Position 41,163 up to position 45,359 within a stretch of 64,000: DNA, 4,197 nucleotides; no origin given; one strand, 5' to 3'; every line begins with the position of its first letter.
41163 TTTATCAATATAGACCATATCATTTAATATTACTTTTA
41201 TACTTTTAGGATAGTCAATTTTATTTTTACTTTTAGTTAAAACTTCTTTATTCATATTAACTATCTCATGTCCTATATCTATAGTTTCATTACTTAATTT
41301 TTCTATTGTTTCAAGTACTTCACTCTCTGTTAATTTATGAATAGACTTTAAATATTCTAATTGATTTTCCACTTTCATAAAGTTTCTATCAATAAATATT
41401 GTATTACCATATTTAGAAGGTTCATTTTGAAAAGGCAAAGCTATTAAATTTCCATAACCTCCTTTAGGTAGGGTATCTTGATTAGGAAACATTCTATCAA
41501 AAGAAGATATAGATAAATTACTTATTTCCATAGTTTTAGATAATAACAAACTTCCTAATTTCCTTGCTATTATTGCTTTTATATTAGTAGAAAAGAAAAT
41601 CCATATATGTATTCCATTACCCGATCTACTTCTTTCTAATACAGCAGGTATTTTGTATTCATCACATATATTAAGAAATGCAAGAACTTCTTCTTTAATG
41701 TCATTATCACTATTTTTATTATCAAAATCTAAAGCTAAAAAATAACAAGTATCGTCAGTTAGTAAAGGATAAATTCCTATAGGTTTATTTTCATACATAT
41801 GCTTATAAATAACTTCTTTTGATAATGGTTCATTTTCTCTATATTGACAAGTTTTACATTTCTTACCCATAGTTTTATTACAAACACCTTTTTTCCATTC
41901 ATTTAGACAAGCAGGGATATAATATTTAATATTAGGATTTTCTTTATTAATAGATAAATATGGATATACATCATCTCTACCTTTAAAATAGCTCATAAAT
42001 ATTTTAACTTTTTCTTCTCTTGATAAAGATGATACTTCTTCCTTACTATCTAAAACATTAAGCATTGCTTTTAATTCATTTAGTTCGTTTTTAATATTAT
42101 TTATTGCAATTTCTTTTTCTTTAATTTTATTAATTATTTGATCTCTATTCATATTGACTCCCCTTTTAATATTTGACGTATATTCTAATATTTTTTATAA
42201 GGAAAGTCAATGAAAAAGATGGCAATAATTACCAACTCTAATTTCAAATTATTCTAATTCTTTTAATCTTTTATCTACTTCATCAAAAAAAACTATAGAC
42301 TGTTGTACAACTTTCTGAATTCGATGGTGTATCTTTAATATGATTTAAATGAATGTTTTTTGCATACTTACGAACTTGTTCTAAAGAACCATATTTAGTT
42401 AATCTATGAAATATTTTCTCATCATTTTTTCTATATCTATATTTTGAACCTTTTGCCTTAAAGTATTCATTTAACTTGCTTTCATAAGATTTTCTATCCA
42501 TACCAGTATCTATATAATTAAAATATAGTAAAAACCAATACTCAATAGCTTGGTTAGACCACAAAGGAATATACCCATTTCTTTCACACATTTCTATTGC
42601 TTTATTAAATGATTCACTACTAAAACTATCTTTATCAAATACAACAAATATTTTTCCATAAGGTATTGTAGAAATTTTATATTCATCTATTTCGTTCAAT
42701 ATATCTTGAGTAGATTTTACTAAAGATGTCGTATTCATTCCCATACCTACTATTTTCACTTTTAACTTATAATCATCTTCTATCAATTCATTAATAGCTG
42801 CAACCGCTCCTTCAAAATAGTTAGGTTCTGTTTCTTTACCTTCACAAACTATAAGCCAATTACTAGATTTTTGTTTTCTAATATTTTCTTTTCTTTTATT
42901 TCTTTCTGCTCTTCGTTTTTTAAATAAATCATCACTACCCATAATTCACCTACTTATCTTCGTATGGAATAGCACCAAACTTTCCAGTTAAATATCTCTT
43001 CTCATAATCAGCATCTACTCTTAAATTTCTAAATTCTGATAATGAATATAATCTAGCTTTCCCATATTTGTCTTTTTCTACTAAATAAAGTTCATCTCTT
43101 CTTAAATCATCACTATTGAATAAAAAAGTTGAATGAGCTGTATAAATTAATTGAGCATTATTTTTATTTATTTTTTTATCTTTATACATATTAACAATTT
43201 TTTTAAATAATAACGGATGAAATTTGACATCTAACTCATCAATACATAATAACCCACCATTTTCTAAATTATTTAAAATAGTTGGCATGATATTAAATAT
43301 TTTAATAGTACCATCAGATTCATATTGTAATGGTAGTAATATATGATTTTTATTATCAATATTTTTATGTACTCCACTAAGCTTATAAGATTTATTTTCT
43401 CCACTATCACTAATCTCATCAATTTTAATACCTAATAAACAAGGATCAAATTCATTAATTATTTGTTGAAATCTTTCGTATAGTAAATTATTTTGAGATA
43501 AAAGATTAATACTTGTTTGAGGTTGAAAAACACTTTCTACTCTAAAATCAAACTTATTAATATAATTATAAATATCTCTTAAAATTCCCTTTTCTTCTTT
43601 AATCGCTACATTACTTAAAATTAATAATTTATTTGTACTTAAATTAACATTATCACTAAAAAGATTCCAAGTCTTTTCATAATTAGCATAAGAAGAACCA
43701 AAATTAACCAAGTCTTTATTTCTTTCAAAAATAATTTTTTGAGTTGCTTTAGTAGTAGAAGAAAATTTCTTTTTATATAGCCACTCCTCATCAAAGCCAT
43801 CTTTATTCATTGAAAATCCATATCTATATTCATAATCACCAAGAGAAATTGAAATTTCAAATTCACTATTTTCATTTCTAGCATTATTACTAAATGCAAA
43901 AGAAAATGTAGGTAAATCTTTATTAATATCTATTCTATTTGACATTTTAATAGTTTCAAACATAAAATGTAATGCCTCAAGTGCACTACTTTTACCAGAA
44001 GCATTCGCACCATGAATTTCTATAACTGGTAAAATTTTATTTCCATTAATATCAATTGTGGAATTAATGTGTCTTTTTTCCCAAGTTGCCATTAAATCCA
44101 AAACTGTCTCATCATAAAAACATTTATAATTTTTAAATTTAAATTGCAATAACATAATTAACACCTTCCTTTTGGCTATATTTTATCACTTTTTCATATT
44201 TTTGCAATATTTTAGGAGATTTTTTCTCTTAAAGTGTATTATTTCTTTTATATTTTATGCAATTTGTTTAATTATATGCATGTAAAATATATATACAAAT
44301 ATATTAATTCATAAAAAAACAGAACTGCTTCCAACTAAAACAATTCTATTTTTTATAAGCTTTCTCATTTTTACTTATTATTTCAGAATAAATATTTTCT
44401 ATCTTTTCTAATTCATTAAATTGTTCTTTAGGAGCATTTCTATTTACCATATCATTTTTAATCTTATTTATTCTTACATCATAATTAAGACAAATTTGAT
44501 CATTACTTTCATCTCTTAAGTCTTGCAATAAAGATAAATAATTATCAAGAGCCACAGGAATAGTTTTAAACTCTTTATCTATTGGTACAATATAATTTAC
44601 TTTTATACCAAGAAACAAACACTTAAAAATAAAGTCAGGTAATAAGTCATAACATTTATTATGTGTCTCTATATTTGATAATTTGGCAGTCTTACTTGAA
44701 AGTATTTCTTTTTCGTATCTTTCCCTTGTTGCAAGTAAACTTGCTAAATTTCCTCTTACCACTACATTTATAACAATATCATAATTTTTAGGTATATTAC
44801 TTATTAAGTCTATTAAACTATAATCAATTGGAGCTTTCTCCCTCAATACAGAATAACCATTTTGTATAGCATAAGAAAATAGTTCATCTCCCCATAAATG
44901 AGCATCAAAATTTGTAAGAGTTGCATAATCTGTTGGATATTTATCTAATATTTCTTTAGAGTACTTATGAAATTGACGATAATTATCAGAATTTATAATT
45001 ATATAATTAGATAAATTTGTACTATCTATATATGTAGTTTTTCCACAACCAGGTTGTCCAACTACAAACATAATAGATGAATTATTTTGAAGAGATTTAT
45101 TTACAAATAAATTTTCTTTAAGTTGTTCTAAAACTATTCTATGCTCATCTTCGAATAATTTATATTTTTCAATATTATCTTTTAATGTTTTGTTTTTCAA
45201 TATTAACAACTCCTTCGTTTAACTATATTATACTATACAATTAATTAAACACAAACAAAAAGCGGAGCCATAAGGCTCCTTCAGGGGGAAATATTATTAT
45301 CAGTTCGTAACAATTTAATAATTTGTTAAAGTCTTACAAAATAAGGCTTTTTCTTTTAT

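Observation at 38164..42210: Stand-alone operon: PrimPol (AEP)-SF2 helicase fusion plus a 502-aa helical partner inside a defence island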

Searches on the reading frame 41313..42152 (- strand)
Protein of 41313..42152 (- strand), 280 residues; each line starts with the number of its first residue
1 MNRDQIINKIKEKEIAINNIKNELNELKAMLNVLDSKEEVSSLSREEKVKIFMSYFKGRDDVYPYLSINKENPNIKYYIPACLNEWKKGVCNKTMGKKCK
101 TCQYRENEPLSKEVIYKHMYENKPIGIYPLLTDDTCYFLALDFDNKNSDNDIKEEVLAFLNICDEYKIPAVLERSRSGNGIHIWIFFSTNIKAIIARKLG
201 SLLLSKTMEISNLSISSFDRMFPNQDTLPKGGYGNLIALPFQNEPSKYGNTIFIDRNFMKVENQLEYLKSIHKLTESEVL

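Call 109: search_dna_similar(query=window:41313-42152:-, collection=plasmids, mode=protein, max_rows=45, rows=spread)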
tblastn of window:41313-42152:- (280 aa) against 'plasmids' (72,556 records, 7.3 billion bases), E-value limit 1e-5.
Records with a match: 117; places in all: 124; records where one place covers at least 80% of the query: 99.
Best place of each record, by identity: <60% 117.
By first word of the organism name: Escherichia 14; Acinetobacter 11; Sinorhizobium 8; Rhizobium 6; Dinoroseobacter 6; Bacillus 6; Bradyrhizobium 5; Lacticaseibacillus 4; Klebsiella 4; Pantoea 3; and 33 more.
By predicted mobility (MOB-suite, as given by PLSDB): conjugative 49; non-mobilizable 40; mobilizable 28.
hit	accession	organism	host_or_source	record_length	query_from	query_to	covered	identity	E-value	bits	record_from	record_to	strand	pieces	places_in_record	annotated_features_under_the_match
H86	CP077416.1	Acinetobacter junii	cell culture,soil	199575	38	279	86%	45.7%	7e-61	214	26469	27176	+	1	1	record has no annotation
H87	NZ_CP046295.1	Acinetobacter lwoffii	Homo sapiens,clinical isolate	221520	43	279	85%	46.0%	4e-57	204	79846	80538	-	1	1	DEAD/DEAH box helicase family protein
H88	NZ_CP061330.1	Escherichia coli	Rattus norvegicus,Single bacteria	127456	36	271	84%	46.0%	3e-66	230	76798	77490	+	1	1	DEAD/DEAH box helicase family protein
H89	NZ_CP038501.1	Acinetobacter baumannii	Homo sapiens,blood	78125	37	279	87%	43.9%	2e-61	216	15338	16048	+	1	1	DEAD/DEAH box helicase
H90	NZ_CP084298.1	Acinetobacter baumannii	a feces sample of chicken origin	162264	37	279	87%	43.9%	2e-61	216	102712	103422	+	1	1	DEAD/DEAH box helicase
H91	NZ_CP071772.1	Acinetobacter towneri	porcine,cell culture,feces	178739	37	279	87%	43.9%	2e-61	216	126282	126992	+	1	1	none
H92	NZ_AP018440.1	Undibacterium sp. KW1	-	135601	40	277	85%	44.8%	2e-63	222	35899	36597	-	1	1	DEAD/DEAH box helicase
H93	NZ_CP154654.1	Alloyangia pacifica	-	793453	48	279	83%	45.2%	4e-62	218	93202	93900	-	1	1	DEAD/DEAH box helicase family protein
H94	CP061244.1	Escherichia coli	Homo sapiens,cell culture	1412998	38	279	86%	43.2%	5e-63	221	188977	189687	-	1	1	DEAD/DEAH box helicase family protein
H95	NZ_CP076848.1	Agrobacterium pusense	mixed culture,weathered tuff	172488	47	280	84%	44.4%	7e-61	214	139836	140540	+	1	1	DEAD/DEAH box helicase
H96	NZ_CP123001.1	Neorhizobium petrolearium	single cell,petroleum contaminated soil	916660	47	280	84%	44.4%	4e-60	213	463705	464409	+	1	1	DEAD/DEAH box helicase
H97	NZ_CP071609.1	Rhizobium binae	lentil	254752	47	280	84%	44.0%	4e-58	207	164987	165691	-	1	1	DEAD/DEAH box helicase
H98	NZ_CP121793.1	Aeromonas caviae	Homo sapiens,plasma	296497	37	279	87%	42.2%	1e-59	211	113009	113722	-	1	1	DEAD/DEAH box helicase family protein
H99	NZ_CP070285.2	Escherichia albertii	Yunnan,Bat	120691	38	271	84%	43.8%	1e-62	219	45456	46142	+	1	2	DEAD/DEAH box helicase family protein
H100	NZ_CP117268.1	Rhizobium rhododendri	Rhododendron sp.,pure bacterial ...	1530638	47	280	84%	43.6%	1e-60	214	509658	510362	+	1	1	record has no annotation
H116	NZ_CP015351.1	Bacillus thuringiensis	Caenorhabditis elegans,whole organism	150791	44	277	84%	37.9%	7e-40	154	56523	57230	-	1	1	DEAD/DEAH box helicase family protein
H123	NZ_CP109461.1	Streptomyces sp. NBC_01454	-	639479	46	279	84%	34.8%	2e-40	156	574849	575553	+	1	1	DEAD/DEAH box helicase family protein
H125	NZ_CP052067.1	Lacticaseibacillus paracasei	Homo sapiens,whole organism,feces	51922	34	279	88%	30.5%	9e-28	119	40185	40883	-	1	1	DEAD/DEAH box helicase family protein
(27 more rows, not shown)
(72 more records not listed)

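Call 110: get_annotated_region(hit=H116, flank=8000)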
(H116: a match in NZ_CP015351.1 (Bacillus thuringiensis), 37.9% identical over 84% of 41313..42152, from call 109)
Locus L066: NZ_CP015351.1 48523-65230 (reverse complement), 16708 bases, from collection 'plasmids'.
description: Bacillus thuringiensis strain MYBT18246 plasmid p150790, complete sequence
organism: Bacillus thuringiensis (NCBI taxid 1428)
taxonomy: Bacteria; Bacillota; Bacilli; Bacillales; Bacillaceae; Bacillus; Bacillus thuringiensis
host: -; source: Caenorhabditis elegans,whole organism; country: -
typing (MOB-suite, as given by PLSDB): conjugative; replicon rep_cluster_1720; relaxase MOBP; mating-pair formation MPF_T
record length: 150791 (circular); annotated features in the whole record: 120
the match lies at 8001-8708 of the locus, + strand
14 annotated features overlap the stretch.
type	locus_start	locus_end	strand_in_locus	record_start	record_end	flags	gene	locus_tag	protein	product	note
CDS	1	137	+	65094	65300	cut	-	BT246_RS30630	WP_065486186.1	hypothetical protein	-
CDS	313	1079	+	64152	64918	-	-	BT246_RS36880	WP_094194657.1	IS5 family transposase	-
CDS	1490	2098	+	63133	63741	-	-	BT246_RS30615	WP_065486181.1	hypothetical protein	-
CDS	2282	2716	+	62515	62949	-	-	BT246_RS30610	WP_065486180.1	IS5/IS1182 family transposase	-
CDS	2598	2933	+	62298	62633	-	-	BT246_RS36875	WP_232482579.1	transposase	GO:0006313 - DNA transposition [Evidence IEA]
CDS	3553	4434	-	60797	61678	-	-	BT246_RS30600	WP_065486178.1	Rpn family recombination-promoting nuclease/putative transposase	-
CDS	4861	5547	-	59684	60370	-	-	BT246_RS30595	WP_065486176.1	IS6 family transposase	-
CDS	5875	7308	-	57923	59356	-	-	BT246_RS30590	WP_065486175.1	IS4-like element IS231Q family transposase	GO:0006313 - DNA transposition [Evidence IEA]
CDS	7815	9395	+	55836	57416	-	-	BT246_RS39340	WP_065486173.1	DEAD/DEAH box helicase family protein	-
CDS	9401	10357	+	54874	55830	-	-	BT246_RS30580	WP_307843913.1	DEAD/DEAH box helicase family protein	-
CDS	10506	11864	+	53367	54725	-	-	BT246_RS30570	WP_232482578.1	IS66 family transposase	-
CDS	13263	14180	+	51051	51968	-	-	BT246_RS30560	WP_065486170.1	Rpn family recombination-promoting nuclease/putative transposase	-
CDS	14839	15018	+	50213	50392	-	-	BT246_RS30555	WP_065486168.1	hypothetical protein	-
CDS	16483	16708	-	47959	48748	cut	-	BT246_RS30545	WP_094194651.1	IS5 family transposase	-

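Call 111: get_annotated_region(hit=H125, flank=8000)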
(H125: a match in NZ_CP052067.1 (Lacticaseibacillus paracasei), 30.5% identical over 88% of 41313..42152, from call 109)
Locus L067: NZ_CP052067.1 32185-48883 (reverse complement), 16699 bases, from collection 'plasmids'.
description: Lacticaseibacillus paracasei strain 347-16 plasmid unnamed2, complete sequence
organism: Lacticaseibacillus paracasei (NCBI taxid 1597)
taxonomy: Bacteria; Bacillota; Bacilli; Lactobacillales; Lactobacillaceae; Lacticaseibacillus; Lacticaseibacillus paracasei
host: -; source: Homo sapiens,whole organism,feces; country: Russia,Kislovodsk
typing (MOB-suite, as given by PLSDB): conjugative; replicon rep_cluster_731,rep_cluster_731; relaxase MOBQ; mating-pair formation MPF_T
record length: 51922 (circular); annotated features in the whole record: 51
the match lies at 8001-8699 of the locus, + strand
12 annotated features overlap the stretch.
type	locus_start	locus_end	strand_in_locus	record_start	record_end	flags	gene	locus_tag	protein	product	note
CDS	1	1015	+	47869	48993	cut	-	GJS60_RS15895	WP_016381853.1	ArdC-like ssDNA-binding domain-containing protein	-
CDS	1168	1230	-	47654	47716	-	-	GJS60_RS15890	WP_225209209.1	putative holin-like toxin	-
CDS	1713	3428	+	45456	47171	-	-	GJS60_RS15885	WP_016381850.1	site-specific DNA-methyltransferase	GO:0006306 - DNA methylation [Evidence IEA]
CDS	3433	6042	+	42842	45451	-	-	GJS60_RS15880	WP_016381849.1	DEAD/DEAH box helicase family protein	-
CDS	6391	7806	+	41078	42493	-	-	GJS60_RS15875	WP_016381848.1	IS5-like element ISLrh2 family transposase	GO:0006313 - DNA transposition [Evidence IEA]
CDS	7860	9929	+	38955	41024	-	-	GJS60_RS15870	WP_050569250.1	DEAD/DEAH box helicase family protein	-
CDS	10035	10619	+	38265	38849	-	-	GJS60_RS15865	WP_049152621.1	hypothetical protein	-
CDS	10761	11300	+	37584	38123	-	-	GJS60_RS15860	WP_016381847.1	helix-turn-helix transcriptional regulator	-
CDS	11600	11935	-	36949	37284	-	-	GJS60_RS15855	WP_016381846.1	hypothetical protein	-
CDS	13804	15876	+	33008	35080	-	-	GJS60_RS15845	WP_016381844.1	TIM-barrel domain-containing protein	GO:0005975 - carbohydrate metabolic process [Evidence IEA]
CDS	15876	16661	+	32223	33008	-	-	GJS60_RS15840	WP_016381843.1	PTS sugar transporter subunit IIC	GO:0034219 - carbohydrate transmembrane transport [Evidence IEA]; GO:0009401 - phosphoenolpyruvate-dependent sugar ...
CDS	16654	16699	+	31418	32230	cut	-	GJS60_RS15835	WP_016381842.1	PTS system mannose/fructose/sorbose family transporter subunit IID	GO:0008643 - carbohydrate transport [Evidence IEA]; GO:0009401 - phosphoenolpyruvate-dependent sugar phosphotransferase ...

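Call 112: get_annotated_region(hit=H123, flank=8000)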
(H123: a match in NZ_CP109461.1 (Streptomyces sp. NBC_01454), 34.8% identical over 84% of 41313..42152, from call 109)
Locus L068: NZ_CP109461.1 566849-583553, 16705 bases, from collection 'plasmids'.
description: Streptomyces sp. NBC_01454 plasmid unnamed1, complete sequence
organism: Streptomyces sp. NBC_01454 (NCBI taxid 2975867)
taxonomy: Bacteria; Actinomycetota; Actinomycetes; Kitasatosporales; Streptomycetaceae; Streptomyces; Streptomyces sp. NBC 01454
host: -; source: -; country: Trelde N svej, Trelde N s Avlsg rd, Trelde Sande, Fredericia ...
typing (MOB-suite, as given by PLSDB): non-mobilizable
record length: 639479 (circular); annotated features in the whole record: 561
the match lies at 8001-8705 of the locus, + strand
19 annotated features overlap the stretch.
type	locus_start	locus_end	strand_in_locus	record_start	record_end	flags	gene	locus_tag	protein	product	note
CDS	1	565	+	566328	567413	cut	-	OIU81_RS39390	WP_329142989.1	hypothetical protein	-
CDS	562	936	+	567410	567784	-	-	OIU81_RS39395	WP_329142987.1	hypothetical protein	-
CDS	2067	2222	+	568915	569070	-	-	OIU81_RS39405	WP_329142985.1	hypothetical protein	-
CDS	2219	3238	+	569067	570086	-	-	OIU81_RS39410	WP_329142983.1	glycosyltransferase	-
CDS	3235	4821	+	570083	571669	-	-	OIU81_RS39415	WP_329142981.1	hypothetical protein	-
CDS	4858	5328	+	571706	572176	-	-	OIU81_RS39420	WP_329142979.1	NUDIX domain-containing protein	-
CDS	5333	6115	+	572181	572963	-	-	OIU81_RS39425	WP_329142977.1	phosphotransferase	-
CDS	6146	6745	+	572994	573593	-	-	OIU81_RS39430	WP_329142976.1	hypothetical protein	-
CDS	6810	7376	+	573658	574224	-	-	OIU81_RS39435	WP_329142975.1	peptide deformylase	-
CDS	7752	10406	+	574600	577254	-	-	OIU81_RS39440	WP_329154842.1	DEAD/DEAH box helicase family protein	-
CDS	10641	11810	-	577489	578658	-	-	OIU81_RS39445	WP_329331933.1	hypothetical protein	-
CDS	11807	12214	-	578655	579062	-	-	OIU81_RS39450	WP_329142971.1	hypothetical protein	-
CDS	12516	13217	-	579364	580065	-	-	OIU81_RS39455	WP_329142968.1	hypothetical protein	-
CDS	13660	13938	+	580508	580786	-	-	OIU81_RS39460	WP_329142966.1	hypothetical protein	-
CDS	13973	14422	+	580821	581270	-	-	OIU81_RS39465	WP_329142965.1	hypothetical protein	-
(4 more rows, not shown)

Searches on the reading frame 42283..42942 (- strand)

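Call 22: search_protein_families(library=pfam, proteins=[window:42283-42942:-], max_evalue=0.01)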
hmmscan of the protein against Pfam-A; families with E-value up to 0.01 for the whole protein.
window:42283-42942:- (219 aa): 1 family
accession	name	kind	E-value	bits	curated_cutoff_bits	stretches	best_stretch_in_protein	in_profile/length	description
PF13707.11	RloB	-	6.8e-35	121.5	31.5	1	30-218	2-191/195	RloB-like protein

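Call 23: search_protein_families(library=padloc, proteins=[window:42283-42942:-], max_evalue=0.001)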
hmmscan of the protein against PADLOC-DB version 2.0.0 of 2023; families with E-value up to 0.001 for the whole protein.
window:42283-42942:- (219 aa): 1 family
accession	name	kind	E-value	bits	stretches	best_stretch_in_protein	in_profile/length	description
PDLC02337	AbiLii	-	1.9e-22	78.7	1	8-217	15-80/170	AbiLii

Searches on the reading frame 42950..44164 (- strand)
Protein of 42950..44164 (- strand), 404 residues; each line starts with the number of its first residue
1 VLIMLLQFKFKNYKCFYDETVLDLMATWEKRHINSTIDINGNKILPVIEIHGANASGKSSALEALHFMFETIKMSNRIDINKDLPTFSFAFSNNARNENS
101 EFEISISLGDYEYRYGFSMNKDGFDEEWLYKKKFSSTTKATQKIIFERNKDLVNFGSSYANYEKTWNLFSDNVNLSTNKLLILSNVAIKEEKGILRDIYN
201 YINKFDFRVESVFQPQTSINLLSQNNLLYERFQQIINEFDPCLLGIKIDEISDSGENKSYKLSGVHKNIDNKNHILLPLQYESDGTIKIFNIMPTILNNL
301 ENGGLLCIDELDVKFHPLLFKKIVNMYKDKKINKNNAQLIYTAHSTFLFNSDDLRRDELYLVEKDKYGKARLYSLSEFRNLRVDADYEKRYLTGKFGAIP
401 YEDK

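Call 22: search_protein_families(library=pfam, proteins=[window:42950-44164:-], max_evalue=0.01)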
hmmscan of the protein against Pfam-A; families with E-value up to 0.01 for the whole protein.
window:42950-44164:- (404 aa): 4 families
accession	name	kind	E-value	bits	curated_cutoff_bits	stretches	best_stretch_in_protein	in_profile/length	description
PF13304.12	AAA_21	-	5.5e-28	99.3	27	1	52-349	6-303/304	AAA domain, putative AbiEii toxin, Type IV TA system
PF13175.12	AAA_15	-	2.4e-08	34.5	32.1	1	7-347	5-372/374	AAA ATPase domain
PF02463.25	SMC_N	-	0.0017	18.3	40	0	49-72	28-51/220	RecF/RecN/SMC N terminal domain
PF13476.12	AAA_23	-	0.0067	17.5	27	0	10-199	4-125/201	AAA domain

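Call 23: search_protein_families(library=padloc, proteins=[window:42950-44164:-], max_evalue=0.001)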
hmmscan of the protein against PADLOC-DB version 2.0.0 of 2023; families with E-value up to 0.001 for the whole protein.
window:42950-44164:- (404 aa): 46 families (the best 25 are shown)
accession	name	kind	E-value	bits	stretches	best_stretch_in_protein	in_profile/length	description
PDLC02335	AbiLi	-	6.9e-77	256.7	1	2-401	47-286/326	AbiLi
PDLC02980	AriA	-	1.8e-25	88.6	1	52-349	6-303/304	-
PDLC04176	HEC-01A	-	4.4e-20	70.4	1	38-396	16-365/371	-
PDLC04182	HEC-01A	-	1.6e-16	58.3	1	7-378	6-378/406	-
PDLC04608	PDC-M38A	-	5.2e-14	50.7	1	50-346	30-313/367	-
PDLC04426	PDC-M12A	-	4.1e-13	47.4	1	4-396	1-367/369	-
PDLC04178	HEC-01A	-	9.1e-13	46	2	276-376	259-357/399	-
PDLC04180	HEC-01A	-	6.1e-12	43.4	1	283-368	256-340/382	-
PDLC04391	PDC-M07A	-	3.9e-11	40.6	2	276-381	278-383/412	-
PDLC04177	HEC-01A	-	6.6e-11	39.8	1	51-366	32-357/393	-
PDLC04144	HEC-01B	-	1.5e-10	38.8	1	231-366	231-357/395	-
PDLC04570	PDC-M31A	-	1.5e-10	38.8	1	301-400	288-393/395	-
PDLC04393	PDC-M07A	-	6.9e-10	36.5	1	283-378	289-384/435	-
PDLC04392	PDC-M07A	-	1.1e-09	35.9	1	280-379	284-383/432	-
PDLC02979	AriA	-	3.6e-09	34.9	2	5-207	3-177/373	-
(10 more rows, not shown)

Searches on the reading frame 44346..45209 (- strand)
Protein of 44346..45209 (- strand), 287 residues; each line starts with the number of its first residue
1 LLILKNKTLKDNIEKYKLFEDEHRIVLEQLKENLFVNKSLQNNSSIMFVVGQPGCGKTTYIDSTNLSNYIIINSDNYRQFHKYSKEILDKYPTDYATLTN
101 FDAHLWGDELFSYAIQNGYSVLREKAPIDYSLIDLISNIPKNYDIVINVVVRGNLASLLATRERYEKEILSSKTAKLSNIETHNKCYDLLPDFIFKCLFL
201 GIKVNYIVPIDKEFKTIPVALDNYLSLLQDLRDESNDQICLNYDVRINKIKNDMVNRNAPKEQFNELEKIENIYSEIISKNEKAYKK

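Call 22: search_protein_families(library=pfam, proteins=[window:44346-45209:-], max_evalue=0.01)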
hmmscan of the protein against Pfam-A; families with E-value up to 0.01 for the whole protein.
window:44346-45209:- (287 aa): 3 families
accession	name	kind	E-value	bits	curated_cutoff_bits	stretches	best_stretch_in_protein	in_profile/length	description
PF06414.18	Zeta_toxin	-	1.4e-18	67.5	22.3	1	44-186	16-162/199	Zeta toxin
PF00931.28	NB-ARC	-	0.00051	19.8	23.5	1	27-63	5-37/248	NB-ARC domain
PF13671.12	AAA_33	-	0.0011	19.7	27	1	48-121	3-73/143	AAA domain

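Call 23: search_protein_families(library=padloc, proteins=[window:44346-45209:-], max_evalue=0.001)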
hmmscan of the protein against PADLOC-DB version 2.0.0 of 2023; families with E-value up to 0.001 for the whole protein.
window:44346-45209:- (287 aa): 0 families
